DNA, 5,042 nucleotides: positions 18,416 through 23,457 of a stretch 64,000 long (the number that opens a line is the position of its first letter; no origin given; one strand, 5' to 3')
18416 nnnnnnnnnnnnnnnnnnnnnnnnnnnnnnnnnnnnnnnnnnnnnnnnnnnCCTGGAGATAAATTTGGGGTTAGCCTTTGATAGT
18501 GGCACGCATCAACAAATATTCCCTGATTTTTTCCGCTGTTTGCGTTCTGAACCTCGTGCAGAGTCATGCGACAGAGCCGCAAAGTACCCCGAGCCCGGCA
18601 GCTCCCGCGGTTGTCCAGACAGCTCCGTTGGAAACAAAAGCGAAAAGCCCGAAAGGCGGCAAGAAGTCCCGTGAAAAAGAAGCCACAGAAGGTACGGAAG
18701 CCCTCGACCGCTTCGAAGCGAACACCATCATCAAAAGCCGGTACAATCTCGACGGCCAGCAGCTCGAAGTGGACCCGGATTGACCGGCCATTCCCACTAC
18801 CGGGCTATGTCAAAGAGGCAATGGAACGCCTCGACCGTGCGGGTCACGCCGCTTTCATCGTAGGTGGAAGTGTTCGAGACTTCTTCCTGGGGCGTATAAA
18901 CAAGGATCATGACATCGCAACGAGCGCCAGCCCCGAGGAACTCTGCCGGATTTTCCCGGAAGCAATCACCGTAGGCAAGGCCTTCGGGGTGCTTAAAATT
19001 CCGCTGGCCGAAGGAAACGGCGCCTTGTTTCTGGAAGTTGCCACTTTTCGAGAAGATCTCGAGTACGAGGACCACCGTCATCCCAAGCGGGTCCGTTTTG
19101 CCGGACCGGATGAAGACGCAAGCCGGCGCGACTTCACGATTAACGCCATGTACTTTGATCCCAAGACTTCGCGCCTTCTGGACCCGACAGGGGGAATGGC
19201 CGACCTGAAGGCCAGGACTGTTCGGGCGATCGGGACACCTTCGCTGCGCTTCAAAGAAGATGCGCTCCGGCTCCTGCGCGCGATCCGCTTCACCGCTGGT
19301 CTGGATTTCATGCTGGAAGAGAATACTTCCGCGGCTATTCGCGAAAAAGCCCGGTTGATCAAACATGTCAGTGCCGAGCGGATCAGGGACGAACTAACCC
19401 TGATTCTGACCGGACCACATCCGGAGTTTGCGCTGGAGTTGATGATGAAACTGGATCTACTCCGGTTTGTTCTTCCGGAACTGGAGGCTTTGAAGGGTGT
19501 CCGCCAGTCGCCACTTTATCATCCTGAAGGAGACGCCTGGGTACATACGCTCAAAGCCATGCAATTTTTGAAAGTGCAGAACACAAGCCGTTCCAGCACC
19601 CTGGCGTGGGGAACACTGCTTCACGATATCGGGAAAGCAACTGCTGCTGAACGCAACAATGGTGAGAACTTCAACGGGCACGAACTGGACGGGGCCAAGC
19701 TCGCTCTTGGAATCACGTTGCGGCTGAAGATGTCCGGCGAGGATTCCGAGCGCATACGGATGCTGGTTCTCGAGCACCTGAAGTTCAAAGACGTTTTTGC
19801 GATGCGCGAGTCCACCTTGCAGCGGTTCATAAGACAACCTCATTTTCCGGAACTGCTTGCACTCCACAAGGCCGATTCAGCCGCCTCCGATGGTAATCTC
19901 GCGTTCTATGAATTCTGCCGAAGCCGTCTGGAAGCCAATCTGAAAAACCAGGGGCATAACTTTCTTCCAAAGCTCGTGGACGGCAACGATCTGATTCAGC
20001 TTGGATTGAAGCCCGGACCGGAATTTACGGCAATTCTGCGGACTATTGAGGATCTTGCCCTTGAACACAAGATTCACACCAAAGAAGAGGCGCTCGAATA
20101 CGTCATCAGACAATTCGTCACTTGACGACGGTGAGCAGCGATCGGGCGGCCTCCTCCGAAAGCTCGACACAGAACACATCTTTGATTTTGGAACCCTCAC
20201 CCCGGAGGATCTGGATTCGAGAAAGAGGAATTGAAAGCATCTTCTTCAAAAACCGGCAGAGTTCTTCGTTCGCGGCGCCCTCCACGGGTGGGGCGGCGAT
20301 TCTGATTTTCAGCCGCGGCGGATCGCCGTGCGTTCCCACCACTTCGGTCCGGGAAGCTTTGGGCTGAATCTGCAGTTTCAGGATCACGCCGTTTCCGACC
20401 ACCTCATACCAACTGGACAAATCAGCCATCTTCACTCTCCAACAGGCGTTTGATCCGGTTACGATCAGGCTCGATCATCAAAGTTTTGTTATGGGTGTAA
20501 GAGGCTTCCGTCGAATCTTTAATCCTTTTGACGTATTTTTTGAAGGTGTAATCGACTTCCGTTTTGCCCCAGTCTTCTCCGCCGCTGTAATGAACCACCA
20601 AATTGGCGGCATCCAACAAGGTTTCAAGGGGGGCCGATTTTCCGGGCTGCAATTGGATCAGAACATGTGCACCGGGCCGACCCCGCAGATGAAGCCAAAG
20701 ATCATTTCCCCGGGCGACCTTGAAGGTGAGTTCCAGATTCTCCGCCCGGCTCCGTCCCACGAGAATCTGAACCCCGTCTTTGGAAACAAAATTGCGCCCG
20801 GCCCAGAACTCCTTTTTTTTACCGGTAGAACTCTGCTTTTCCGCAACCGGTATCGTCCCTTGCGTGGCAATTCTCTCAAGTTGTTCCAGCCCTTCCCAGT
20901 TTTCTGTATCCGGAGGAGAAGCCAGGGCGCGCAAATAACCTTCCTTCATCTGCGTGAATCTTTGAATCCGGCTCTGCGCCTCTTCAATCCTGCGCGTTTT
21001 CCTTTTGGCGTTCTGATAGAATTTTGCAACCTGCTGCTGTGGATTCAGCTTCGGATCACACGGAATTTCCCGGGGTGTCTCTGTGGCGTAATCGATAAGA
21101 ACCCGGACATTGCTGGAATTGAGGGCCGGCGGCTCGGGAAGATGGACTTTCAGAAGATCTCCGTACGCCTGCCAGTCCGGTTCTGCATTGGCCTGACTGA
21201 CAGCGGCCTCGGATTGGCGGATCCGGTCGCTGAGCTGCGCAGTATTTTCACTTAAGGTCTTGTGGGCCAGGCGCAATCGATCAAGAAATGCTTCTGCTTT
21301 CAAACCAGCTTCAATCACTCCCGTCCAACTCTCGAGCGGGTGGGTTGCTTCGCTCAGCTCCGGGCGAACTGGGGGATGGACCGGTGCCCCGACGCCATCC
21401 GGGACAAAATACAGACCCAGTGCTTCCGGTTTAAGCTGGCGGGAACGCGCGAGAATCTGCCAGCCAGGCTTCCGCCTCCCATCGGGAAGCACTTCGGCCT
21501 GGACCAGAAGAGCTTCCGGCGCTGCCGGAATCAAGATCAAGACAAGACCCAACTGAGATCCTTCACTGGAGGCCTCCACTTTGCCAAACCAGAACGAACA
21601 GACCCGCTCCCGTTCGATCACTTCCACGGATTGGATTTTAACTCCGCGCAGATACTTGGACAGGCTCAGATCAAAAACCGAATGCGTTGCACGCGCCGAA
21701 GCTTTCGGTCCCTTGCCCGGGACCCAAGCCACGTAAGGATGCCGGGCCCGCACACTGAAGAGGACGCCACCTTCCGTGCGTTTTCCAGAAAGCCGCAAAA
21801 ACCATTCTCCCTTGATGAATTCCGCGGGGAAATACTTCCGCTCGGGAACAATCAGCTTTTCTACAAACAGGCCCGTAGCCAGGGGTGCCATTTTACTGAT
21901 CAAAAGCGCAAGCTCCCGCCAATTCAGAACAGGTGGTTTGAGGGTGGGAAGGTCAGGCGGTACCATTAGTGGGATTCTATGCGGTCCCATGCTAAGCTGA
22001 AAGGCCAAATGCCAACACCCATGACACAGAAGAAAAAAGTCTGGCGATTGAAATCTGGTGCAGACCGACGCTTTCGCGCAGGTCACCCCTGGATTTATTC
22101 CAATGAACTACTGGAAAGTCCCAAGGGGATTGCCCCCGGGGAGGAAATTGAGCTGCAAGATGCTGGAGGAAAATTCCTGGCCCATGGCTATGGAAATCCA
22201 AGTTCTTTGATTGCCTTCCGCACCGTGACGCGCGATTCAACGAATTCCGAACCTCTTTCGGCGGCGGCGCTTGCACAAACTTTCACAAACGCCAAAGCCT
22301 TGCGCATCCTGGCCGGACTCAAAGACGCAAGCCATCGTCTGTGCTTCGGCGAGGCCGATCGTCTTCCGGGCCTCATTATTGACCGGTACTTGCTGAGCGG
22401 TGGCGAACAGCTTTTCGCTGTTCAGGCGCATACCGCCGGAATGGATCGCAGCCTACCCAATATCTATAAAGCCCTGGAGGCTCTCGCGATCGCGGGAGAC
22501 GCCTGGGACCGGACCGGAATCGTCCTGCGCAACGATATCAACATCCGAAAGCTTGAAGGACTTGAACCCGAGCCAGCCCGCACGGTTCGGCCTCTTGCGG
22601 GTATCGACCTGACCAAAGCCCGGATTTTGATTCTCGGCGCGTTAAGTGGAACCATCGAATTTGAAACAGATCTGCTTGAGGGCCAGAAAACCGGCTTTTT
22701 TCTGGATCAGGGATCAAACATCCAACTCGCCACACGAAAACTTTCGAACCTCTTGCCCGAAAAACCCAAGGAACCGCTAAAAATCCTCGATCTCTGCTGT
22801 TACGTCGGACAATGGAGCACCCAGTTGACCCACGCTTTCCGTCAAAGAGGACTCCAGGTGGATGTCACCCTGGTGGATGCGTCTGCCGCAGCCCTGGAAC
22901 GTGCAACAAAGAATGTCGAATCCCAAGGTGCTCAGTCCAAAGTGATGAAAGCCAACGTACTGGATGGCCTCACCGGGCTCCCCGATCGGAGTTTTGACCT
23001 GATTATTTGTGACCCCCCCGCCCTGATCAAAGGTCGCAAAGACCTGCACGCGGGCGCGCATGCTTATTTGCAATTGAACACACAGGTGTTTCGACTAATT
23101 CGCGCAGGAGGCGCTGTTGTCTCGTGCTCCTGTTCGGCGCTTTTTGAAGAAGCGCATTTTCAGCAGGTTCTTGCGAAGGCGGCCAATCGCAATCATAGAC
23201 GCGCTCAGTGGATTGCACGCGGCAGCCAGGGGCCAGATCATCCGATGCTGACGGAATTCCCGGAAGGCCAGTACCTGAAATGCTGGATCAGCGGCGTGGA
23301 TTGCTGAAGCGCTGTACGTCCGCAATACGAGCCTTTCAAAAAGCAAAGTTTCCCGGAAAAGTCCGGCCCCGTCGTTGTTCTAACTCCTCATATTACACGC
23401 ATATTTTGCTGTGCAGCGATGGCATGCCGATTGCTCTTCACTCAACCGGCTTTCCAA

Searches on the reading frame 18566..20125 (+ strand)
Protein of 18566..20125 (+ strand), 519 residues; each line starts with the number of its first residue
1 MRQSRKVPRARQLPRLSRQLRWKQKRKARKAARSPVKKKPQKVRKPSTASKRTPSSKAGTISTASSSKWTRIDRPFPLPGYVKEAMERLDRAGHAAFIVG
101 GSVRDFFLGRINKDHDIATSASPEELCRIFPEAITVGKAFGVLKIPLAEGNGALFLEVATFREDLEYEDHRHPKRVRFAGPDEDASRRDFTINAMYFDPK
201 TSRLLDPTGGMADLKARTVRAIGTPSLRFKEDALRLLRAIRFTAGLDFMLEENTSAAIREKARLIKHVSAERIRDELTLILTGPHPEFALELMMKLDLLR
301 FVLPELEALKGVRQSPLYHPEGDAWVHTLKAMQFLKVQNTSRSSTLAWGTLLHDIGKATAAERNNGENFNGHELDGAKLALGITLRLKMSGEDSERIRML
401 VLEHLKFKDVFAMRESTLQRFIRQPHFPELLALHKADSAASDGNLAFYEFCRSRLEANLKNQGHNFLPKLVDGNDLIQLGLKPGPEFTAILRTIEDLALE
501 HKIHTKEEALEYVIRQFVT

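Call 25: search_protein_families(library=pfam, proteins=[window:18566-20125:+], max_evalue=0.0001)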
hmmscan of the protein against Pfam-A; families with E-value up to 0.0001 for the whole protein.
window:18566-20125:+ (519 aa): 3 families
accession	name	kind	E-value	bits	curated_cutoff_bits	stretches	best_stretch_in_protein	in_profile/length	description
PF01743.26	PolyA_pol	-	4.3e-33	114.8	23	1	96-220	1-126/126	Poly A polymerase head domain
PF12627.12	PolyA_pol_RNAbd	-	1.5e-18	66.7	22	1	247-308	1-62/64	Probable RNA and SrmB- binding site of polymerase A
PF01966.28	HD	-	6.4e-07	30.1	22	1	327-409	4-90/116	HD domain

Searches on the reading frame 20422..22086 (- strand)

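Call 25: search_protein_families(library=pfam, proteins=[window:20422-22086:-], max_evalue=0.0001)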
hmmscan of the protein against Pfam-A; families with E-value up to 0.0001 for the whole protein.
window:20422-22086:- (554 aa): 3 families
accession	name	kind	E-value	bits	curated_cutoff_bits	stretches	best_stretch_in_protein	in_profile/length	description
PF05833.16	NFACT_N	-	5.2e-15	55.6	31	1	275-413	306-444/456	NFACT N-terminal and middle domains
PF05670.18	NFACT-R_1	-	3.3e-09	37.7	29.8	1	433-521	5-95/112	NFACT protein RNA binding domain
PF18297.6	NFACT-R_2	-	1.5e-06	28.8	26.9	1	430-520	1-86/104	NFACT protein RNA binding domain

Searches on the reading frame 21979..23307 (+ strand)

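Call 25: search_protein_families(library=pfam, proteins=[window:21979-23307:+], max_evalue=0.0001)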
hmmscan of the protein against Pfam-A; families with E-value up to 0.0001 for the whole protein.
window:21979-23307:+ (442 aa): 9 families
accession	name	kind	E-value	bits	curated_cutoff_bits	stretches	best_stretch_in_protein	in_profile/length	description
PF17785.7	PUA_3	-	3.2e-19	68.9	22.6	1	23-85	2-64/64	PUA-like domain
PF05175.20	MTS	-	7.6e-11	42.4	23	1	248-353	16-113/170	Methyltransferase small domain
PF13847.12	Methyltransf_31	-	1.9e-10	41.1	27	1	267-400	5-125/145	Methyltransferase domain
PF13649.12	Methyltransf_25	-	1.1e-09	39.3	27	1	269-344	1-70/97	Methyltransferase domain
PF13489.12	Methyltransf_23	-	3.5e-06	27.3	27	1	252-344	10-87/164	Methyltransferase domain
PF01209.24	Ubie_methyltran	-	7.3e-06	25.9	20.1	1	263-344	45-122/233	ubiE/COQ5 methyltransferase family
PF01728.25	FtsJ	-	2.2e-05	24.9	24.1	1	258-412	12-162/181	FtsJ-like methyltransferase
PF08241.18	Methyltransf_11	-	2.5e-05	25.3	21.2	1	274-344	5-66/95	Methyltransferase domain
PF01189.24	Methyltr_RsmB-F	-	3.9e-05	23.8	27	0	262-406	5-162/199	16S rRNA methyltransferase RsmB/F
